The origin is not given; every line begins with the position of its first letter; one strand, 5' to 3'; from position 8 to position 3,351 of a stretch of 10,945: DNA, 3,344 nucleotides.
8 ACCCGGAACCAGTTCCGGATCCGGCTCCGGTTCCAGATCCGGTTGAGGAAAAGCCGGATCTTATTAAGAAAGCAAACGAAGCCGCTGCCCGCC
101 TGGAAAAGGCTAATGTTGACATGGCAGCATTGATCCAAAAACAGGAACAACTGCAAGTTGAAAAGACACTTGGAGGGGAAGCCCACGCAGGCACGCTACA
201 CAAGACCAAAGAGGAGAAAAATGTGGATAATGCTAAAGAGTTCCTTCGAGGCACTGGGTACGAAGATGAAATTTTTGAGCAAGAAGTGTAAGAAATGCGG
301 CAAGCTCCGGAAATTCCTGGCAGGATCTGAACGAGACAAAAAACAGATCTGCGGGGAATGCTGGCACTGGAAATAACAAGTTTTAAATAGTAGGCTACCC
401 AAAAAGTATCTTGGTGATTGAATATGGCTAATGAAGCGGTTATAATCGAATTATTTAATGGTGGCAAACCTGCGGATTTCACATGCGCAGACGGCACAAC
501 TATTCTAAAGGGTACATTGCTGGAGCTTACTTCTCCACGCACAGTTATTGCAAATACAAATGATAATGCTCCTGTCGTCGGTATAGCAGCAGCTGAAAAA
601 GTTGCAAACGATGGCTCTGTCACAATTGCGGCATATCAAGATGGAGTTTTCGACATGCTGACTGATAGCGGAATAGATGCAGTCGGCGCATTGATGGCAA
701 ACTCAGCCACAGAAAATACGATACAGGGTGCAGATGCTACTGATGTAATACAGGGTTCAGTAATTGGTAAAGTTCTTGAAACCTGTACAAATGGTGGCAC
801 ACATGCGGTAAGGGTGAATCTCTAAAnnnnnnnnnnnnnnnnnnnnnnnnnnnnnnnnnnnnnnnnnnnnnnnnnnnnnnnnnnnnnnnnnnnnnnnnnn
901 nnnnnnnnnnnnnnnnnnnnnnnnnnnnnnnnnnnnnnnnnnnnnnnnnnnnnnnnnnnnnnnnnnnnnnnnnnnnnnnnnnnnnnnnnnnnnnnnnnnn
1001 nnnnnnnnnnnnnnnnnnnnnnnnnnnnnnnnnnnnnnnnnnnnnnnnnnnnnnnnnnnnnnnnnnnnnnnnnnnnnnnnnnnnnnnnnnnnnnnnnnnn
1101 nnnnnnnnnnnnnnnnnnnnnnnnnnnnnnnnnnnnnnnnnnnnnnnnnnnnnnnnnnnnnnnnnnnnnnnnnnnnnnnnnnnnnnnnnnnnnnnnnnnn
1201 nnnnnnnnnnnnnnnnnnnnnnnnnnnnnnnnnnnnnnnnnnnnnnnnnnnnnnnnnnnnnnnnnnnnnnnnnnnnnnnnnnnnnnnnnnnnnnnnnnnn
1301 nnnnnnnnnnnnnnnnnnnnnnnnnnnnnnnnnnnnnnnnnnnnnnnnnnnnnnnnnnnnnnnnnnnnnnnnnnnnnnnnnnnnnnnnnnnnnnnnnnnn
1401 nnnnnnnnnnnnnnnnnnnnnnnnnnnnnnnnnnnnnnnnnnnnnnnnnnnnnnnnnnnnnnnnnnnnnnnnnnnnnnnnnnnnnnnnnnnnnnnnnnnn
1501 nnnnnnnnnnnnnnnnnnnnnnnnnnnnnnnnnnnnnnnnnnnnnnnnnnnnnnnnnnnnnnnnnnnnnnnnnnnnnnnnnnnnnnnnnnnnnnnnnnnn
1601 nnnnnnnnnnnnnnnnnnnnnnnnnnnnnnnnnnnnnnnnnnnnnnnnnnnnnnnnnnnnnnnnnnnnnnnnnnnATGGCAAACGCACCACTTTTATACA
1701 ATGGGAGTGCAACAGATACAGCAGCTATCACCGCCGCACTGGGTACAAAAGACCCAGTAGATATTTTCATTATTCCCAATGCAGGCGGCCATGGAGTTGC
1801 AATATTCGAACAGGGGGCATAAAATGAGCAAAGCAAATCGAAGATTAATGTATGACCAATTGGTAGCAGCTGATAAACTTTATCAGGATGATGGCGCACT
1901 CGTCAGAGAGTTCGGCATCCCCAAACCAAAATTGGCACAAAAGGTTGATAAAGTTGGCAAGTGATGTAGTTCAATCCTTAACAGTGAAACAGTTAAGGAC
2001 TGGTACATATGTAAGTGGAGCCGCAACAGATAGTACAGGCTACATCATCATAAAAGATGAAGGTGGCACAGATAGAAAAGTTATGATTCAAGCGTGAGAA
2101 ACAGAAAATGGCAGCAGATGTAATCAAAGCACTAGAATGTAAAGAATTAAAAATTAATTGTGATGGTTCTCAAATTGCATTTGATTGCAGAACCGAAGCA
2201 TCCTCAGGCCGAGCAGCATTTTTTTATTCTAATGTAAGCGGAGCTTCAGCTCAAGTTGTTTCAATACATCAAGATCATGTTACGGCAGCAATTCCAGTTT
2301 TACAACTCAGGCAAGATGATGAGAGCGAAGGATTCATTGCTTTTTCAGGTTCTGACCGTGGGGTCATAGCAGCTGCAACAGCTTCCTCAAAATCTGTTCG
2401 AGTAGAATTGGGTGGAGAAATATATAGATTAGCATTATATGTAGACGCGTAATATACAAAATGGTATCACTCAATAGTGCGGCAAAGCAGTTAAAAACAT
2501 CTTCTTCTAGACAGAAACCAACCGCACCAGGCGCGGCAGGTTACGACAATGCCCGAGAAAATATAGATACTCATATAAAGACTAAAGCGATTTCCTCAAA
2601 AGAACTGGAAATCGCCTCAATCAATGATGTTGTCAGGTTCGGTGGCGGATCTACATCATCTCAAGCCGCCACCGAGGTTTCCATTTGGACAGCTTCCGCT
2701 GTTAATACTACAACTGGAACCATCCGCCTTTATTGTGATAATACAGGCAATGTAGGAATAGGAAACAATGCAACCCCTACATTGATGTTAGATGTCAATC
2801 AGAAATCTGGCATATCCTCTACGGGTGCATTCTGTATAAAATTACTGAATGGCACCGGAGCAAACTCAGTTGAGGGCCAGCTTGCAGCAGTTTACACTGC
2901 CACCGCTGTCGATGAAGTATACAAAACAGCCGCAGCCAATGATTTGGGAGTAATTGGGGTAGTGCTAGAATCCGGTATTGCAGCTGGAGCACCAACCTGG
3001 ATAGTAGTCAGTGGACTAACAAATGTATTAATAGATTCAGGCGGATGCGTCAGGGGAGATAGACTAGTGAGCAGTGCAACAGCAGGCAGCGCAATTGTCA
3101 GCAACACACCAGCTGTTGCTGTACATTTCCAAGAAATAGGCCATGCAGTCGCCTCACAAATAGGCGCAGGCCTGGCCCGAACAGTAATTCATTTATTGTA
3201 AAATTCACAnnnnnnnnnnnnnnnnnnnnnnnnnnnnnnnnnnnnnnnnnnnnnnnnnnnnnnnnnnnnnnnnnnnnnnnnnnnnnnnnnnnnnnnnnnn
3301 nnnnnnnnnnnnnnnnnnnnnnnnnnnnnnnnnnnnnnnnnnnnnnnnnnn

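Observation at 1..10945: Complete 10.8-kb genome with an HK97-type head and packaging module but no recognisable replication, integration, tail-tube or lysis genes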

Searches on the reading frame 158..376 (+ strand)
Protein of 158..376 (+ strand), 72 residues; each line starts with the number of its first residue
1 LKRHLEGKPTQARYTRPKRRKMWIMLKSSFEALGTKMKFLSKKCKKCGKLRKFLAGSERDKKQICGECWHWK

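Call 7: search_protein_families(library=phrogs, proteins=[window:158-376:+], max_evalue=0.1)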
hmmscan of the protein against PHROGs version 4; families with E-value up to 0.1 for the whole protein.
window:158-376:+ (72 aa): 1 family
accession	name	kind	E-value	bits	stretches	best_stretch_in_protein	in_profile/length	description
phrog_1076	-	transcription regulation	0.018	15.4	1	32-68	86-123/339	FmdB-like transcriptional regulator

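Call 8: search_protein_families(library=pfam, proteins=[window:158-376:+], max_evalue=0.1)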
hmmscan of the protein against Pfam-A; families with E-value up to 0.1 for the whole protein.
window:158-376:+ (72 aa): 1 family
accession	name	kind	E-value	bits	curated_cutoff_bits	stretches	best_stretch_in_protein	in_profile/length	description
PF09723.15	Zn_ribbon_8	-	0.048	14.1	34.4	1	43-68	7-32/41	Zinc ribbon domain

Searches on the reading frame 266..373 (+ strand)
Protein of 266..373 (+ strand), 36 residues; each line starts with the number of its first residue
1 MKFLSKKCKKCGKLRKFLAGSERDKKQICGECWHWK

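Call 90: search_protein_families(library=phrogs, proteins=[window:266-373:+], max_evalue=0.1)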
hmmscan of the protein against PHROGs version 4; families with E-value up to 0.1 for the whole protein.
seq(36 aa): 0 families

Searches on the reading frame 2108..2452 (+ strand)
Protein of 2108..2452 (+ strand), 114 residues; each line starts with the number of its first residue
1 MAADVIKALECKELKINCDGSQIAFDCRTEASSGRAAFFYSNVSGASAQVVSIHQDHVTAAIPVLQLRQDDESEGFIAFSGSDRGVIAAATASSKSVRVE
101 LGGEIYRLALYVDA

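Call 5: search_protein_families(library=pfam, proteins=[window:2108-2452:+], max_evalue=0.1)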
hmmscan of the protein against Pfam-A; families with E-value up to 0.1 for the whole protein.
window:2108-2452:+ (114 aa): 0 families

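Call 6: search_protein_families(library=phrogs, proteins=[window:2108-2452:+], max_evalue=0.1)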
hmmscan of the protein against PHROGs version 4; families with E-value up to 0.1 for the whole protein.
window:2108-2452:+ (114 aa): 1 family
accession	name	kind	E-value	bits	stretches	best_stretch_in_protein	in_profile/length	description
phrog_27064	-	unknown function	0.034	14.6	1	24-91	138-206/249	-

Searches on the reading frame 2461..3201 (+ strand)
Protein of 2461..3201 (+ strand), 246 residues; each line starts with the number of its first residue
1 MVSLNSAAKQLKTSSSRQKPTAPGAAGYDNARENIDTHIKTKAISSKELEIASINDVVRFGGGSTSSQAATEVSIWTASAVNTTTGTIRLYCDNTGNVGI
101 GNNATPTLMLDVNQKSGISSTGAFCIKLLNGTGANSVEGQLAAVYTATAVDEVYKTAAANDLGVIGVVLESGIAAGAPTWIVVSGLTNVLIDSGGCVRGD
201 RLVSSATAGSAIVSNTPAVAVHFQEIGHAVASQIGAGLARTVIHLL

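Call 5: search_protein_families(library=pfam, proteins=[window:2461-3201:+], max_evalue=0.1)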
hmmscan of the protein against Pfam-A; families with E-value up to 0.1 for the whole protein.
window:2461-3201:+ (246 aa): 0 families

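Call 6: search_protein_families(library=phrogs, proteins=[window:2461-3201:+], max_evalue=0.1)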
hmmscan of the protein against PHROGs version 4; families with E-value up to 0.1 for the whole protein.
window:2461-3201:+ (246 aa): 1 family
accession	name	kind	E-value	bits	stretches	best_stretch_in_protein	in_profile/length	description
phrog_9942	-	tail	0.0019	17.2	1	69-122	156-213/1178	tail fiber protein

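Call 22: search_solved_structures(query=window:2461-3201:+, max_evalue=10)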
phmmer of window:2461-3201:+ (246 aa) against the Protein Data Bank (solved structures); distinct sequences matched with E-value up to 10: 1.
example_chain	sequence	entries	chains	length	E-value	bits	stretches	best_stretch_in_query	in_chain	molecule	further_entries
3ere_D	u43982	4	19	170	0.25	14.6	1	129-225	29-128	Arginine repressor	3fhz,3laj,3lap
